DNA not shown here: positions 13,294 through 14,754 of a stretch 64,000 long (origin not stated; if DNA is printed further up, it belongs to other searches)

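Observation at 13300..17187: PstC and PstA permeases each carry a large extra N-terminal periplasmic domain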

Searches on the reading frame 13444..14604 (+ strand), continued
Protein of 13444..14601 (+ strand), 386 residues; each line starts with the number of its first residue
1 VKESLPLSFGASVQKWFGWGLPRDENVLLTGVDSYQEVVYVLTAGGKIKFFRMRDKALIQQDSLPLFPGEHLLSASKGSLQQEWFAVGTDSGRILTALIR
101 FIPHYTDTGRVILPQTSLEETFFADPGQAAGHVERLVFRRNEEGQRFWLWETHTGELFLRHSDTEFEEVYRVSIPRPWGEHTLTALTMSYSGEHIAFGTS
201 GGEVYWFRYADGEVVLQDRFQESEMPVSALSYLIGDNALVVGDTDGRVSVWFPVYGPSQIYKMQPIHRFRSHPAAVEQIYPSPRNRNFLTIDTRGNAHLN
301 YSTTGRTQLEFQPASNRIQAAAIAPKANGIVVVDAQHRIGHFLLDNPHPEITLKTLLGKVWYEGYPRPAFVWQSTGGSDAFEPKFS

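Call 34: fold_search(model_id=the predicted structure, library=pdb)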
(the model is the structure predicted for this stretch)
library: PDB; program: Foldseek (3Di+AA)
matches with E <= 10: 1998; with E <= 0.001: 1939
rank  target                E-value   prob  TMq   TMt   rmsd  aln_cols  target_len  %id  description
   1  8wc4_B                1.2e-14  1.00  0.59  0.67   5.5       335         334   10  Cryo-EM structure of the ZH8651-bound mTAAR1-Gs complex (released 2023-12-27)
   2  9j87_C                2.2e-14  1.00  0.59  0.68   5.6       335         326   10  Structure of Receptor (released 2026-02-25)
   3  6e29_A                3.0e-14  1.00  0.59  0.68   6.1       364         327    9  Crystal structure of Myceliophteria_thermophila Cps50 (Swd1) beta-propeller domain (released 2018-07-25)
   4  8x8n_B                3.8e-14  1.00  0.60  0.67   5.4       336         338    9  Cryo-EM structure of the octreotide-bound Somatostatin receptor 5-Gi protein complex (released 2024-06-12)
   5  8wc3_B                4.0e-14  1.00  0.59  0.68   5.4       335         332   10  Cryo-EM structure of the SEP363856-bound mTAAR1-Gs complex (released 2023-12-27)
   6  8itf_B                4.4e-14  1.00  0.59  0.66   5.5       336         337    9  Cryo-EM structure of the DMCHA-bound mTAAR9-Gs complex (released 2023-05-31)
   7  7n61_0A               4.4e-14  1.00  0.55  0.47   6.0       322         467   12  structure of C2 projections and MIPs (released 2022-05-18)
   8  8wca_B                4.6e-14  1.00  0.59  0.68   5.5       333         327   10  Cryo-EM structure of the PEA-bound hTAAR1-Gs complex (released 2023-12-27)
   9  8uqo_B                5.9e-14  1.00  0.58  0.66   5.5       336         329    9  PLCb3-Gbg-Gaq complex on membranes (released 2023-12-06)
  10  3sn6_B                6.2e-14  1.00  0.59  0.66   5.4       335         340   10  Crystal structure of the beta2 adrenergic receptor-Gs protein complex (released 2011-07-20)
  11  8gfv_B                7.2e-14  1.00  0.58  0.67   5.6       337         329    9  CryoEM structure of beta-2-adrenergic receptor in complex with GTP-bound Gs heterotrimer (transition intermediate #1 o (released 2024-03-06)
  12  3jcm_B                7.5e-14  1.00  0.59  0.54   5.4       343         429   11  Cryo-EM structure of the spliceosomal U4/U6.U5 tri-snRNP (released 2016-02-24)
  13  5yzv_C                7.9e-14  1.00  0.58  0.75   6.1       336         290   13  Biophysical and structural characterization of the thermostable WD40 domain of a prokaryotic protein, Thermomonospora  (released 2018-10-03)
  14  8wc6_B                9.2e-14  1.00  0.59  0.66   5.4       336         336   10  Cryo-EM structure of the PEA-bound mTAAR1-Gs complex (released 2023-12-27)
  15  8id8_B                9.6e-14  1.00  0.58  0.65   5.6       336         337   10  Cryo-EM structure of the TUG891 bound GPR120-Gi complex (released 2023-03-15)
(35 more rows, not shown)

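Call 70: search_protein_families(library=ncbifam, proteins=[window:13447-14604:+], max_evalue=1)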
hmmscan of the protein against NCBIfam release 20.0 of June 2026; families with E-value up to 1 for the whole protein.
window:13447-14604:+ (386 aa): 2 families
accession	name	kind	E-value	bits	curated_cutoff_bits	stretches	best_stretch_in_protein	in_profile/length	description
TIGR03300.1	assembly_YfgL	equivalog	0.046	12.4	285.2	1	181-249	312-375/377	outer membrane protein assembly factor BamB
TIGR01134.1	purF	equivalog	0.11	11.8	350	1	291-335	63-109/432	amidophosphoribosyltransferase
